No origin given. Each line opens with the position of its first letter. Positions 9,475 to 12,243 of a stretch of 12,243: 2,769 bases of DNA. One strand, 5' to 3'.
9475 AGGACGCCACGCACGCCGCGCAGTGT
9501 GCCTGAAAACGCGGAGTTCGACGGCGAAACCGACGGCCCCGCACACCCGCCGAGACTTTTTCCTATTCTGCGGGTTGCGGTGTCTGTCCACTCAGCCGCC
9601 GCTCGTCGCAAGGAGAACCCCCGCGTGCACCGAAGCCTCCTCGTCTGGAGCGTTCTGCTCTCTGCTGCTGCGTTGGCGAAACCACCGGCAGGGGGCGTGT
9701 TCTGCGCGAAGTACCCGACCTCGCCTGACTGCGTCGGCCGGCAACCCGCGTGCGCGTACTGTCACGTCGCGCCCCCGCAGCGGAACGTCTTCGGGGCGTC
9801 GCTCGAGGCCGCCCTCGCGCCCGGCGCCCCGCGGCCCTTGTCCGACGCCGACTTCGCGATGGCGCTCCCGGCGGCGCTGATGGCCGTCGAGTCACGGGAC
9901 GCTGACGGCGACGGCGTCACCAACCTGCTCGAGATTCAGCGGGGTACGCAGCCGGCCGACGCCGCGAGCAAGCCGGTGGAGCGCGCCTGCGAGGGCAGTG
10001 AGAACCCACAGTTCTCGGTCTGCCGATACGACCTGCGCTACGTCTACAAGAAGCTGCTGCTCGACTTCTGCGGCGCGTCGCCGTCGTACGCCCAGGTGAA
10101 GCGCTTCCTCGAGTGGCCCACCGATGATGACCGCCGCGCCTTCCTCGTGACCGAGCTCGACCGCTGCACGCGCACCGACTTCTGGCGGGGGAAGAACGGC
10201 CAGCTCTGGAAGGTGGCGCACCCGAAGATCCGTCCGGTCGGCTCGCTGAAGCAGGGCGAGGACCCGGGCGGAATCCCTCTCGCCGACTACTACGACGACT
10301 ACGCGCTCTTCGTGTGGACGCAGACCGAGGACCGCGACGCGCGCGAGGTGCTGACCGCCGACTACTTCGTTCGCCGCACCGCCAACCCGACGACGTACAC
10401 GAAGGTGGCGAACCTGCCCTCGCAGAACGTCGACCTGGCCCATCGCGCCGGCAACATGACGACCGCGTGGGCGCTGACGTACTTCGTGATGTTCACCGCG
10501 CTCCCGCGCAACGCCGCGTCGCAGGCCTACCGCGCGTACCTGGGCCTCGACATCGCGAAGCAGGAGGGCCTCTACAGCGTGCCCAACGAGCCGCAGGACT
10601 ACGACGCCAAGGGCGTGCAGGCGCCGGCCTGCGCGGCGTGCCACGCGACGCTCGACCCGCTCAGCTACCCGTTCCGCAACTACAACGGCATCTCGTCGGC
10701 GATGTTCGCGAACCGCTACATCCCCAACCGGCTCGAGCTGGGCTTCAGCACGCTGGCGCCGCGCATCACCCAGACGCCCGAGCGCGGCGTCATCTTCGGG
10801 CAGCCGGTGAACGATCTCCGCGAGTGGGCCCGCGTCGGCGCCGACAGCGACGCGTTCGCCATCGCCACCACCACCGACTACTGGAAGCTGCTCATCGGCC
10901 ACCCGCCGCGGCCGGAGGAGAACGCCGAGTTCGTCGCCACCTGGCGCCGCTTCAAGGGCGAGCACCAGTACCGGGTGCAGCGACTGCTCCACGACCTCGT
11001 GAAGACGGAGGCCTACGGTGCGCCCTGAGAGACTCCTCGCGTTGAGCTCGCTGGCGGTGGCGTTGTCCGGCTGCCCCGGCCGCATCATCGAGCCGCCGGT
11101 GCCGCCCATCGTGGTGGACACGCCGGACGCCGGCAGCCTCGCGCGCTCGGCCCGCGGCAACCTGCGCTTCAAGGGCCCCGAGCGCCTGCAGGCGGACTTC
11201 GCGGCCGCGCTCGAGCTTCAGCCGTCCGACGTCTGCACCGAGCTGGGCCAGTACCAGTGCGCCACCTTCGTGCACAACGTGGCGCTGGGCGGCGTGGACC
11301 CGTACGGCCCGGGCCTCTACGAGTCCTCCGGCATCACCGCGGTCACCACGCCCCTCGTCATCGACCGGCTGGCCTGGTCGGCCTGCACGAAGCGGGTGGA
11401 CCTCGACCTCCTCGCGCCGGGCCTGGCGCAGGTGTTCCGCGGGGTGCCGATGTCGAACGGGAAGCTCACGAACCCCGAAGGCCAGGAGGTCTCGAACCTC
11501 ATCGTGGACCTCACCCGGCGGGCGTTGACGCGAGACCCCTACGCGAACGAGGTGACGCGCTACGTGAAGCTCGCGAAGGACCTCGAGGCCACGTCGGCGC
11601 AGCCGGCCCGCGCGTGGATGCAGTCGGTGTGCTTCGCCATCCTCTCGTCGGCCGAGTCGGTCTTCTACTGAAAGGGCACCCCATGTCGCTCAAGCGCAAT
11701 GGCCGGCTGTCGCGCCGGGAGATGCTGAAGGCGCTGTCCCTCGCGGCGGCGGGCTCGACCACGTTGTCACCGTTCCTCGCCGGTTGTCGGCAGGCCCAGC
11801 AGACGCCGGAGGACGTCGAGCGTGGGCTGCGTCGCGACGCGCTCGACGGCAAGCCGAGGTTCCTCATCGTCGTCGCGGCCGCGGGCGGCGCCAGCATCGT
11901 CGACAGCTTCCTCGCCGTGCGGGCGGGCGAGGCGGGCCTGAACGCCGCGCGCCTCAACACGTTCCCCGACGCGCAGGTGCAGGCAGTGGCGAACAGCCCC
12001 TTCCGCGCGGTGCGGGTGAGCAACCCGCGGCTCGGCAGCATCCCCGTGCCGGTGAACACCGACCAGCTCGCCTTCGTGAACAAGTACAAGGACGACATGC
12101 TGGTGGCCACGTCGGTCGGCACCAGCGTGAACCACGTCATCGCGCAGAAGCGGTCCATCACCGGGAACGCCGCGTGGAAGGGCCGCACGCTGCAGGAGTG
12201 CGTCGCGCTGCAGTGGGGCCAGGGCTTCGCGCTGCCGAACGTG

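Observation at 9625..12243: Tightly coupled three-gene envelope module: dihaem/EF-hand exported protein, lipoprotein, Tat-exported protein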

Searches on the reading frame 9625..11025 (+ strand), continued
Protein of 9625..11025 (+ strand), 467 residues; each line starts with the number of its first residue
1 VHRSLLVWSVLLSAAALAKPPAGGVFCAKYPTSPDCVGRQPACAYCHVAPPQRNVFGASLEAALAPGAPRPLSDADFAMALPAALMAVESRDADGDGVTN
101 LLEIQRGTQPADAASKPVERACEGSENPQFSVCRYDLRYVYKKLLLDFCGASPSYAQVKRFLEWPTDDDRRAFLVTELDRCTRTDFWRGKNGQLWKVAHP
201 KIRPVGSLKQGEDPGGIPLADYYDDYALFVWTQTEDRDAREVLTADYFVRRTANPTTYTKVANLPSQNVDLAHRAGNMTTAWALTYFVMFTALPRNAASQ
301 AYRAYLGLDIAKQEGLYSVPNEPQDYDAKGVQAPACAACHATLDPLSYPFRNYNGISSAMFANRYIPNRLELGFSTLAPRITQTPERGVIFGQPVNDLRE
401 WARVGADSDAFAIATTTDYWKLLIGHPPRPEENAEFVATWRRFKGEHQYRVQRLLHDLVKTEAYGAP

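Call 75: list_cluster_members(proteins=[P0073, P0150, L001:11394-12068:+])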
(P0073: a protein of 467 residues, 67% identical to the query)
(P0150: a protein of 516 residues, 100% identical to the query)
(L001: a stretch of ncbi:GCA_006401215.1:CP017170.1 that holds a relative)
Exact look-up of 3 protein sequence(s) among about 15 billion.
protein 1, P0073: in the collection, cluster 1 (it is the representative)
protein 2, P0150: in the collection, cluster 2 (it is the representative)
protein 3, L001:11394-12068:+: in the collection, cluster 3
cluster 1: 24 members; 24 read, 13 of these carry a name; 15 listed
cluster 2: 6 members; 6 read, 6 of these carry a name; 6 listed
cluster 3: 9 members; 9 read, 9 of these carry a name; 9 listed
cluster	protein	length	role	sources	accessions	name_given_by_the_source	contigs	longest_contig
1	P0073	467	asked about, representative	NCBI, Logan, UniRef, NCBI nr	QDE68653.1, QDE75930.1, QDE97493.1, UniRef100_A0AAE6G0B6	hypothetical protein BHS05_17500 [Myxococcus xanthus] | Cytochrome c domain-containing protein n=2 Tax=Myxococcus xanthus TaxID=34 ... | hypothetical protein BHS09_17620 [Myxococcus xanthus]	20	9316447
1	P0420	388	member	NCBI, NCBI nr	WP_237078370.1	hypothetical protein [Myxococcus xanthus]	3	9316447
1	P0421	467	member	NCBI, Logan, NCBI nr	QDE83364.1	hypothetical protein BHS07_18350 [Myxococcus xanthus]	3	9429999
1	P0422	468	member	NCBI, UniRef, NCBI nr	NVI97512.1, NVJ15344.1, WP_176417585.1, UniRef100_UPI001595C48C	hypothetical protein HV824_05180 [Myxococcus sp. AM009] | hypothetical protein n=1 Tax=unclassified Myxococcus TaxID=2648731 RepID=UPI001595C48C | hypothetical protein [Myxococcus sp. AM009]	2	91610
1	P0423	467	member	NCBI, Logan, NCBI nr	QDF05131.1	hypothetical protein BHS04_18255 [Myxococcus xanthus]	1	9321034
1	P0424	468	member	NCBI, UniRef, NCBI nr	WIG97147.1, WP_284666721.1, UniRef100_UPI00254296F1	hypothetical protein [Myxococcus sp. SDU36] | hypothetical protein n=1 Tax=Myxococcus sp. SDU36 TaxID=2831967 RepID=UPI00254296F1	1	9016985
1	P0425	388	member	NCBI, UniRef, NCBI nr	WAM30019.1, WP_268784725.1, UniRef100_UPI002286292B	hypothetical protein [Myxococcus sp. NMCA1] | hypothetical protein n=1 Tax=Myxococcus sp. NMCA1 TaxID=2996785 RepID=UPI002286292B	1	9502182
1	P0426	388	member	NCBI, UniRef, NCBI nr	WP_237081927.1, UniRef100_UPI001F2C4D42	hypothetical protein [Myxococcus xanthus] | hypothetical protein n=1 Tax=Myxococcus xanthus TaxID=34 RepID=UPI001F2C4D42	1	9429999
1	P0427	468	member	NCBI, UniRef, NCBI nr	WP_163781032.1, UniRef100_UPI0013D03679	hypothetical protein [Myxococcus vastator] | hypothetical protein n=1 Tax=Myxococcus vastator TaxID=2709664 RepID=UPI0013D03679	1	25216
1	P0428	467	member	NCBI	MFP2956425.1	hypothetical protein ACLEPN_00980 [Myxococcus sp. 1LA]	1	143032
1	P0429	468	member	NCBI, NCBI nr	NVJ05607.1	hypothetical protein HUW63_10235 [Myxococcus sp. AM001] | hypothetical protein [Myxococcus sp. AM001]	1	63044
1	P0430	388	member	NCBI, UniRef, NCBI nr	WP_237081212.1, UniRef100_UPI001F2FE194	hypothetical protein [Myxococcus xanthus] | hypothetical protein n=1 Tax=Myxococcus xanthus TaxID=34 RepID=UPI001F2FE194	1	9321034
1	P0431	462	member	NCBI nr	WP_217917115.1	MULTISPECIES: hypothetical protein [unclassified Myxococcus]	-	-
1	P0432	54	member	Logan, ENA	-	-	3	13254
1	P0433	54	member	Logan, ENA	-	-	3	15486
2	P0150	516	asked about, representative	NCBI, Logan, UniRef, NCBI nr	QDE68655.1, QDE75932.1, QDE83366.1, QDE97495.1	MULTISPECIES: hypothetical protein [Myxococcus] | DUF1501 domain-containing protein n=1 Tax=Myxococcus xanthus TaxID=34 ...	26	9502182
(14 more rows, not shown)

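Call 78: search_protein_families(library=ncbifam, proteins=[P0211, P0150, L086:8048-9526:+, P0353, P0315, P0297], max_evalue=1)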
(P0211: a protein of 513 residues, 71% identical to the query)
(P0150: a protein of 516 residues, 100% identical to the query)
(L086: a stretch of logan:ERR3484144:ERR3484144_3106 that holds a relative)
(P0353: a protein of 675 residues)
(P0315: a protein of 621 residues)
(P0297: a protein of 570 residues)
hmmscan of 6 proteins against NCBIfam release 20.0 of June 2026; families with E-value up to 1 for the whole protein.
P0211 (513 aa): 0 families

P0150 (516 aa): 0 families

L086:8048-9526:+ (493 aa): 1 family
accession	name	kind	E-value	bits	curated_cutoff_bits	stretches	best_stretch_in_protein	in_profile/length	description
TIGR01409.1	TAT_signal_seq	domain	0.21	12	16.7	0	3-26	3-28/29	twin-arginine translocation signal domain-containing protein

P0353 (675 aa): 2 families
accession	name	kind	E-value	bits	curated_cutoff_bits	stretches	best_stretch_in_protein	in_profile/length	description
NF041762.1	diheme_GEGP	equivalog_domain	0.0038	16.5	300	1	80-118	78-118/359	GEGP motif-containing diheme protein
NF041410.1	XopAW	subfamily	0.25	11.1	120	1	85-117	62-93/235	XopAW family type III secretion system calcium-binding effector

P0315 (621 aa): 2 families
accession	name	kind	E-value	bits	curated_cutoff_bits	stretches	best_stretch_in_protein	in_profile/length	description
NF041762.1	diheme_GEGP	equivalog_domain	3.7e-07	29.7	300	1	40-126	48-129/359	GEGP motif-containing diheme protein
NF042425.1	Amuc_1099_fam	equivalog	0.22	11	50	1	93-121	129-157/321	Amuc_1099 family pilus-like system protein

P0297 (570 aa): 3 families
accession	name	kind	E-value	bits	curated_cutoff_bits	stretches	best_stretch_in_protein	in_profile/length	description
NF041762.1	diheme_GEGP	equivalog_domain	9.1e-08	31.7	300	1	51-122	49-125/359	GEGP motif-containing diheme protein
NF041895.1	choice_anch_V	domain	0.37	10.8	42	0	20-62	3-36/150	choice-of-anchor V domain-containing protein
NF052248.1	SorU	equivalog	0.58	10.4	100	1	47-86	7-46/72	SorU family sulfite dehydrogenase c-type cytochrome subunit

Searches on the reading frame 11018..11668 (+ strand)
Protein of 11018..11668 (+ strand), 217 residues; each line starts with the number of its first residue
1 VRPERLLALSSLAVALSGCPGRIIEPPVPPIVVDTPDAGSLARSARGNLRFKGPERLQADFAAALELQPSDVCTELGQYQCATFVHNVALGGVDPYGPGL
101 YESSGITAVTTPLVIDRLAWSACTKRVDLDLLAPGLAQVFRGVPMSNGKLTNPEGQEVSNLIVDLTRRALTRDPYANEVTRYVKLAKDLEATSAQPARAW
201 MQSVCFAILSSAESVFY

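Call 7: search_protein_families(library=pfam, proteins=[window:11018-11668:+], max_evalue=1)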
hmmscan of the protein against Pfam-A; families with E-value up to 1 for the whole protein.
window:11018-11668:+ (217 aa): 1 family
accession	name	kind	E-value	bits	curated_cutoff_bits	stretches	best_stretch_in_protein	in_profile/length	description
PF07637.16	PSD5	-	0.02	15.6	34.2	1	160-213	4-56/62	Protein of unknown function (DUF1595)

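Call 8: search_protein_families(library=ncbifam, proteins=[window:11018-11668:+], max_evalue=1)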
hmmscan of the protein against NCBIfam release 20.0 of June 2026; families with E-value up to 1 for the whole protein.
window:11018-11668:+ (217 aa): 0 families

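Call 58: search_protein_families(library=pfam, alignment_id=A3, max_evalue=0.1)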
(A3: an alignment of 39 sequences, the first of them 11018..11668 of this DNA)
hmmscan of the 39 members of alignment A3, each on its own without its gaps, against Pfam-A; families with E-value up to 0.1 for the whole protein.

A. member 1, window:11018-11668:+ (217 aa): 1 family
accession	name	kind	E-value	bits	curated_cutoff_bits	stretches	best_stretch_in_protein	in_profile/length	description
PF07637.16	PSD5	-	0.02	15.6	34.2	1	160-213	4-56/62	Protein of unknown function (DUF1595)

B. families by the number of members that match (of 39 scanned): 8 families
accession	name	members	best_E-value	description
PF07637.16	PSD5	13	3.4e-05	Protein of unknown function (DUF1595)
PF19185.5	DUF5867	2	0.043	Family of unknown function (DUF5867)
PF04539.22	Sigma70_r3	1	0.0052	Sigma-70 region 3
PF16810.10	RXLR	1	0.017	RXLR phytopathogen effector protein, Avirulence activity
PF24207.1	DUF7430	1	0.028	Family of unknown function (DUF7430)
PF20863.2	IcmR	1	0.079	IcmR, middle region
PF05157.20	MshEN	1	0.081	MshEN domain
PF19578.4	DUF6090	1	0.082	Family of unknown function (DUF6090)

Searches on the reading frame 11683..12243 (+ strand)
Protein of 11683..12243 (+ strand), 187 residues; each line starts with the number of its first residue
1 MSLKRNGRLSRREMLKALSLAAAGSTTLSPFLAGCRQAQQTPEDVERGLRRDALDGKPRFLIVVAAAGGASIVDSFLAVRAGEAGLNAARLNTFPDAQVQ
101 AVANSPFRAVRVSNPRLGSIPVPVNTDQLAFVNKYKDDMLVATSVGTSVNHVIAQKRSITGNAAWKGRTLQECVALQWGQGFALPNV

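Call 7: search_protein_families(library=pfam, proteins=[window:11683-12243:+], max_evalue=1)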
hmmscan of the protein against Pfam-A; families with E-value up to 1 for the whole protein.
window:11683-12243:+ (187 aa): 0 families

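Call 8: search_protein_families(library=ncbifam, proteins=[window:11683-12243:+], max_evalue=1)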
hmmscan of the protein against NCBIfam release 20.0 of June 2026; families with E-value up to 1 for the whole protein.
window:11683-12243:+ (187 aa): 1 family
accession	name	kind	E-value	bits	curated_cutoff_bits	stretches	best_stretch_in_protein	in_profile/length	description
TIGR02811.1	formate_TAT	hypoth_equivalog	0.039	14.3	48.45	1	1-44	1-43/66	formate dehydrogenase region TAT target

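Call 15: find_homologous_proteins(query=window:11683-12243:+)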
Query window:11683-12243:+ (187 aa): 29 proteins with E <= 0.001 among 1139 candidates.
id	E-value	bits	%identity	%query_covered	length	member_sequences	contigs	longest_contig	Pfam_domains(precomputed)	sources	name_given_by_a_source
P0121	1.1e-91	323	85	95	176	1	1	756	-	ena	-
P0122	2.0e-60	222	64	91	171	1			-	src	-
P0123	1.9e-57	212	58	100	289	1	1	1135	-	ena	-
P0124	6.5e-57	210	75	73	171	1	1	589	-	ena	-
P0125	3.5e-55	205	62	93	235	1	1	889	-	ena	-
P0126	1.8e-54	202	77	69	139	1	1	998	-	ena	-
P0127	6.7e-54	200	77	67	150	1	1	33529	-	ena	-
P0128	3.7e-53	198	74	71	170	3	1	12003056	-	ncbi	ncbi:hypothetical protein ACN28S_17225 [Cystobacter fuscus]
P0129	2.8e-48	182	65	77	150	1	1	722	-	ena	-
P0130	2.1e-47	179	60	87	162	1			-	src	-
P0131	4.8e-46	175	53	96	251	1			-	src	-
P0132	1.0e-40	157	71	62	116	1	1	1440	-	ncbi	ncbi:MAG: hypothetical protein EOO71_42820, partial [Myxococcaceae bacterium]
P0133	9.5e-39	151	49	97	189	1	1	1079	-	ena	-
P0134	4.7e-38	149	57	70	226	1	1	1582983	-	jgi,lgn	jgi:hypothetical protein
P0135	8.2e-38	148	69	54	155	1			-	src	-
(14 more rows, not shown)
